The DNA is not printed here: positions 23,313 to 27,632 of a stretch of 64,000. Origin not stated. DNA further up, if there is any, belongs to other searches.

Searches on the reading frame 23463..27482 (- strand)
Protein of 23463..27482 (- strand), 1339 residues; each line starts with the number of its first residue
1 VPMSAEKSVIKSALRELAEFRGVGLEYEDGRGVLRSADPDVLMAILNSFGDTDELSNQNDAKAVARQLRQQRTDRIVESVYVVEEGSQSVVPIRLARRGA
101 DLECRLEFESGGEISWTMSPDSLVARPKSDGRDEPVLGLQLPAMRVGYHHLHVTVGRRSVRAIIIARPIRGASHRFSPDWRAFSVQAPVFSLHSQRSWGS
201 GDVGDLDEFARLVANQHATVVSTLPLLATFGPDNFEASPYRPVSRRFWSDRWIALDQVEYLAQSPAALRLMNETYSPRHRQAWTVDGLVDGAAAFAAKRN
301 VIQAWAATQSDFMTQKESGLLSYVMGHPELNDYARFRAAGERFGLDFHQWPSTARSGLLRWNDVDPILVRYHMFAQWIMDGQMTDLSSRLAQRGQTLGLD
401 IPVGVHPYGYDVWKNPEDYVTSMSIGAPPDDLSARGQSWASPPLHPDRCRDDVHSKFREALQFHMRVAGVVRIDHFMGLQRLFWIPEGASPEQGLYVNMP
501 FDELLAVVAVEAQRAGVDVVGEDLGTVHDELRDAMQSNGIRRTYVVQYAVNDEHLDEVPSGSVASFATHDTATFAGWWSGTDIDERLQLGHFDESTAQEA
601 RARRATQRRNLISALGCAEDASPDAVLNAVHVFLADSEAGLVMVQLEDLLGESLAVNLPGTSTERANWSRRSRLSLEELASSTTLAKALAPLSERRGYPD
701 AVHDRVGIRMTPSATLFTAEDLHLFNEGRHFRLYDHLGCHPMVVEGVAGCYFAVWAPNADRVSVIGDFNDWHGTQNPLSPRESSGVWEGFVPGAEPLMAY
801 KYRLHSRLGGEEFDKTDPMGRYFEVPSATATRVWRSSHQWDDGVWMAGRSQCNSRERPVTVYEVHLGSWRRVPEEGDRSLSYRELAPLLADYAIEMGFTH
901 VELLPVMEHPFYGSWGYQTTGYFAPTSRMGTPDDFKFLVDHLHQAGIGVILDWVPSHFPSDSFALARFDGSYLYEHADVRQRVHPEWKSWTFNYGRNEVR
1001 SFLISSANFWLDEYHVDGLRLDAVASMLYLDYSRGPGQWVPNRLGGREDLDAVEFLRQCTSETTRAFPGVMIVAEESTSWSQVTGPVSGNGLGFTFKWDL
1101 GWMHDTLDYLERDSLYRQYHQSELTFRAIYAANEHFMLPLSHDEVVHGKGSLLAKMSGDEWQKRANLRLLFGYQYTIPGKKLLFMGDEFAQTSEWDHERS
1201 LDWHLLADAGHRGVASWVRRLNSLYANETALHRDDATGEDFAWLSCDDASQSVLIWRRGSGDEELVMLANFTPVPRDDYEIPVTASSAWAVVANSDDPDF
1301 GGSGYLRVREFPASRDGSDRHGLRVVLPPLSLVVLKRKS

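Call 61: search_protein_families(library=pfam, proteins=[window:23463-27482:-], max_evalue=0.00001)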
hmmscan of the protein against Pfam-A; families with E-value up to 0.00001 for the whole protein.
window:23463-27482:- (1339 aa): 5 families
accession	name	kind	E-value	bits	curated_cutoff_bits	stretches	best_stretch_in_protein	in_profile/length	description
PF02446.23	Glyco_hydro_77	-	1.3e-91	308.3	25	1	188-673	2-460/465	4-alpha-glucanotransferase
PF02922.24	CBM_48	-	5.4e-21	75.2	22.4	1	737-819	2-82/83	Carbohydrate-binding module 48 (Isoamylase N-terminal domain)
PF00128.31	Alpha-amylase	-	8e-17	62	22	2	891-961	26-95/446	Alpha amylase, catalytic domain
PF02806.24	Alpha-amylase_C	-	1.1e-14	55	21.2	1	1243-1337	1-94/95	Alpha amylase, C-terminal all-beta domain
PF21226.3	MalQ_N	-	2.6e-10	41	24.1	1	78-168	2-91/91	MalQ N-terminal beta sandwich domain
